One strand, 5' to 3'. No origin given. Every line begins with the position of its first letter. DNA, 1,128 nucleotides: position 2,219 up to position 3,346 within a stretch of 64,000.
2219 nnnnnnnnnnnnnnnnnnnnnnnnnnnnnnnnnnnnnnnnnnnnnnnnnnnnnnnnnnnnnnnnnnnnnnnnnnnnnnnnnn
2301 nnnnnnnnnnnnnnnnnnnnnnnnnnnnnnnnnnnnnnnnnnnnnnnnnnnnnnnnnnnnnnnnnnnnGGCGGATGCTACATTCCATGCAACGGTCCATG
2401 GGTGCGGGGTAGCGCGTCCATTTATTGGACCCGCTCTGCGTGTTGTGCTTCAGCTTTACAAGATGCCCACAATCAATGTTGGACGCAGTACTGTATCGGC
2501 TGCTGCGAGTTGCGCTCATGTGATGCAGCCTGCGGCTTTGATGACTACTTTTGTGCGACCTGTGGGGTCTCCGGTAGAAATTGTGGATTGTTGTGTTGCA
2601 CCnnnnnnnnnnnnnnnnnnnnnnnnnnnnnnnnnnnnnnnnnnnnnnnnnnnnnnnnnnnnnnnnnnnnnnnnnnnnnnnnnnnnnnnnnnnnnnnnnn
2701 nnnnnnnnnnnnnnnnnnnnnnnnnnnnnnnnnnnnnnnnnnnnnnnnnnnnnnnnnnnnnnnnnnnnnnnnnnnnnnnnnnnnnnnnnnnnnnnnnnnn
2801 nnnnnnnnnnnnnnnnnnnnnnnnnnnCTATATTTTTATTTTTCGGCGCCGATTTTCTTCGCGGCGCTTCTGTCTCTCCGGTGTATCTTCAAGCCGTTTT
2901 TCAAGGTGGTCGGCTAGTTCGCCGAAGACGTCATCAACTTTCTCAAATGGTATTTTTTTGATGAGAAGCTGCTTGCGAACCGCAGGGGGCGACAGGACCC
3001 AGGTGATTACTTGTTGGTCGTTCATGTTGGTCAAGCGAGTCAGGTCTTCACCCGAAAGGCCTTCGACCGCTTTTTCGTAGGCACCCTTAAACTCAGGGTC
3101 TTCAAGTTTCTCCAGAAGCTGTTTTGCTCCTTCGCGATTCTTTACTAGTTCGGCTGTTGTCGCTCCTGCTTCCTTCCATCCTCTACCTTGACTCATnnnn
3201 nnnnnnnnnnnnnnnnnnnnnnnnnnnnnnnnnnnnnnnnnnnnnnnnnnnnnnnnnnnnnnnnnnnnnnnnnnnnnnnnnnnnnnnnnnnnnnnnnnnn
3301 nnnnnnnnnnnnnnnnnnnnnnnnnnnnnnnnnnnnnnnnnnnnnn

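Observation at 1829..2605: Secreted protein whose last roughly 80 residues contain about 16 cysteines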

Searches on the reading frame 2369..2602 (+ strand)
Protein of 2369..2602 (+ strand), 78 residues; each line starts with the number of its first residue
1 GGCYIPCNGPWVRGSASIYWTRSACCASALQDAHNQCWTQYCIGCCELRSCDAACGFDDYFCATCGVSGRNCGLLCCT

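Call 48: search_solved_structures(query=A3, max_evalue=10, show_alignments=2)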
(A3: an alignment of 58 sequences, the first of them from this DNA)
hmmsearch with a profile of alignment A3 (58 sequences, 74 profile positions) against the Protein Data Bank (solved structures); distinct sequences matched with E-value up to 10: 0.

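Call 71: predict_structure(alignment_id=A3)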
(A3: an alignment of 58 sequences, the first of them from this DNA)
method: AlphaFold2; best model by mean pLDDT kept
length: 78 residues; sequences in the alignment: 58
mean_pLDDT: 90.0   pTM: 0.74
mean pLDDT of the five models: 90.0, 88.3, 86.8, 86.8, 83.3
residues with pLDDT >= 90: 49; 70-90: 27; 50-70: 2; < 50: 0
segments of 3 or more residues with pLDDT < 50: none
pLDDT, mean of each block of 10 residues (from residue 1): 85 92 94 93 92 87 93 82
secondary structure, 60 per line:
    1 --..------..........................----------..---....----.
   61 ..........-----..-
elements in order: E11-21 H22-36 E52-55 E60-70

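Call 74: fold_search(model_id=the predicted structure, library=pdb)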
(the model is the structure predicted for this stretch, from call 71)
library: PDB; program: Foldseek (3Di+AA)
matches with E <= 10: 56; with E <= 0.001: 0
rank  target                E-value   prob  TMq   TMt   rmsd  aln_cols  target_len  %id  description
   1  3e23                  7.6e-01  0.13  0.31  0.16   7.2        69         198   13  Crystal structure of the RPA2492 protein in complex with SAM from Rhodopseudomonas palustris, Northeast Structural Genom (released 2008-09-30)
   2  6ri3_A                1.3e+00  0.08  0.28  0.30   7.1        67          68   13  Dodecin from Streptomyces davaonensis (released 2020-05-13)
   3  2cz8_D                1.4e+00  0.12  0.33  0.37   7.0        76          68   12  Crystal Structure of tt0972 protein from Thermus thermophilus (released 2006-09-19)
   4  2v19_A                1.5e+00  0.10  0.34  0.38   6.2        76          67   13  Crystal structure of the T. thermophilus dodecin R45A mutant (released 2007-09-11)
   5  2bj9_A                1.5e+00  0.10  0.27  0.19   6.7        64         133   16  NIKR with bound NICKEL and phosphate (released 2005-04-08)
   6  2vyx_C                1.7e+00  0.20  0.45  0.50   5.4        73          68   12  Crystal structure of the T. thermophilus dodecin W38F mutant (released 2009-11-17)
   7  2ux9_B                1.9e+00  0.10  0.36  0.39   5.5        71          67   13  Crystal structure of the T. thermophilus dodecin R65A mutant (released 2007-09-11)
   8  3onr_D                1.9e+00  0.08  0.30  0.34   7.6        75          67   15  Crystal structure of the calcium chelating immunodominant antigen, calcium dodecin (Rv0379),from Mycobacterium tubercu (released 2011-03-16)
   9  2cz8_A                2.1e+00  0.09  0.34  0.38   6.2        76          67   13  Crystal Structure of tt0972 protein from Thermus thermophilus (released 2006-09-19)
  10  2v19_B                2.1e+00  0.09  0.34  0.38   6.2        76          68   13  Crystal structure of the T. thermophilus dodecin R45A mutant (released 2007-09-11)
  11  2vyx_A                2.2e+00  0.15  0.45  0.50   5.4        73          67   12  Crystal structure of the T. thermophilus dodecin W38F mutant (released 2009-11-17)
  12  3onr_A                2.4e+00  0.10  0.35  0.37   6.0        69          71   13  Crystal structure of the calcium chelating immunodominant antigen, calcium dodecin (Rv0379),from Mycobacterium tubercu (released 2011-03-16)
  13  3onr_B                2.5e+00  0.08  0.33  0.35   5.8        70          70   13  Crystal structure of the calcium chelating immunodominant antigen, calcium dodecin (Rv0379),from Mycobacterium tubercu (released 2011-03-16)
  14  2wvb_A                2.5e+00  0.06  0.28  0.20   9.9        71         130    8  Structural and mechanistic insights into Helicobacter pylori NikR function (released 2010-01-19)
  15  2ux9_C                2.7e+00  0.08  0.35  0.39   5.5        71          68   13  Crystal structure of the T. thermophilus dodecin R65A mutant (released 2007-09-11)
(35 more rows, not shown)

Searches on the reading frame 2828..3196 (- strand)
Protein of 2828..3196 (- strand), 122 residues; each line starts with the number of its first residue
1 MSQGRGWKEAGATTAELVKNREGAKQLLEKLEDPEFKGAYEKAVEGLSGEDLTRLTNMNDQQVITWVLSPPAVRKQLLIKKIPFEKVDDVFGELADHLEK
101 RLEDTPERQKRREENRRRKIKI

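Call 11: search_protein_families(library=pfam, proteins=[window:2828-3196:-], max_evalue=0.001)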
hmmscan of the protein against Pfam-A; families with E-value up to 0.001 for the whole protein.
window:2828-3196:- (122 aa): 0 families

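Call 66: search_protein_families(library=pfam, proteins=[window:2831-3196:-], max_evalue=1)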
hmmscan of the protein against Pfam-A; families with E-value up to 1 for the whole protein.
window:2831-3196:- (122 aa): 2 families
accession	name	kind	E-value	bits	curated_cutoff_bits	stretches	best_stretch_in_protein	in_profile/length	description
PF22564.2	HAAS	-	0.033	15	27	1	73-107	6-38/55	HAAS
PF11149.13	DUF2924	-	0.056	14.2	31.2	1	65-118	22-75/135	Protein of unknown function (DUF2924)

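Call 88: list_cluster_members(proteins=[window:2831-3196:-, window:3297-4364:+, window:4885-5181:+, window:10144-11028:+, window:11129-12142:+, window:14890-16089:+, window:21928-22917:+, window:33389-34639:+, window:35772-37967:+, window:42058-43452:+])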
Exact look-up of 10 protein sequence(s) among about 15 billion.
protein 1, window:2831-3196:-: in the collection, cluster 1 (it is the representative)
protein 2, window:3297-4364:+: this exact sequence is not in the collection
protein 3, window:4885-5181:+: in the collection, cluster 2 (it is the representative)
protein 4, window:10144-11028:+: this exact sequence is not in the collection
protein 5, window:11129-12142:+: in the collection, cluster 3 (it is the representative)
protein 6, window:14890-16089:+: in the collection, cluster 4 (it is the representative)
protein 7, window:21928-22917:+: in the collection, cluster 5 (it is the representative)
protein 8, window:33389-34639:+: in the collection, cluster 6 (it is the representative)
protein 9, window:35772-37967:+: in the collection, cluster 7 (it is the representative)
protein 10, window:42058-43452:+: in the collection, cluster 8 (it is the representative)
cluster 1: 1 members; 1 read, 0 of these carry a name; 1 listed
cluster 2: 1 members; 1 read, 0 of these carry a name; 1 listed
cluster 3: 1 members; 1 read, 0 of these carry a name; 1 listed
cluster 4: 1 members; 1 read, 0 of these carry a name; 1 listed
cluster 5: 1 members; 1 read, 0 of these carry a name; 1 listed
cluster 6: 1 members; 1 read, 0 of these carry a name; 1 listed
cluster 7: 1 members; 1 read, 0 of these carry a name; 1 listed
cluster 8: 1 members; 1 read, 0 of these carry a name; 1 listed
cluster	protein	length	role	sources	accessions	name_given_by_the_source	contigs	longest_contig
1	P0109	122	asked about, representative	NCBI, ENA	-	-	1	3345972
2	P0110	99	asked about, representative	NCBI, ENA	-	-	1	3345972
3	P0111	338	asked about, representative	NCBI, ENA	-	-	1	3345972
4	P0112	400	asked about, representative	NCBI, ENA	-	-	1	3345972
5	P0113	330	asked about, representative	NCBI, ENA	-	-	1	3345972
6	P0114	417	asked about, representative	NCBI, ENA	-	-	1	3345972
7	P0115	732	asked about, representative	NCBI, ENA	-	-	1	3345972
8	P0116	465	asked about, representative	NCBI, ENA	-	-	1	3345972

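Call 90: search_protein_families(library=padloc, proteins=[window:2831-3196:-], max_evalue=0.01)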
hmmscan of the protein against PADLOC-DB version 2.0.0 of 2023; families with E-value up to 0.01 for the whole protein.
window:2831-3196:- (122 aa): 0 families
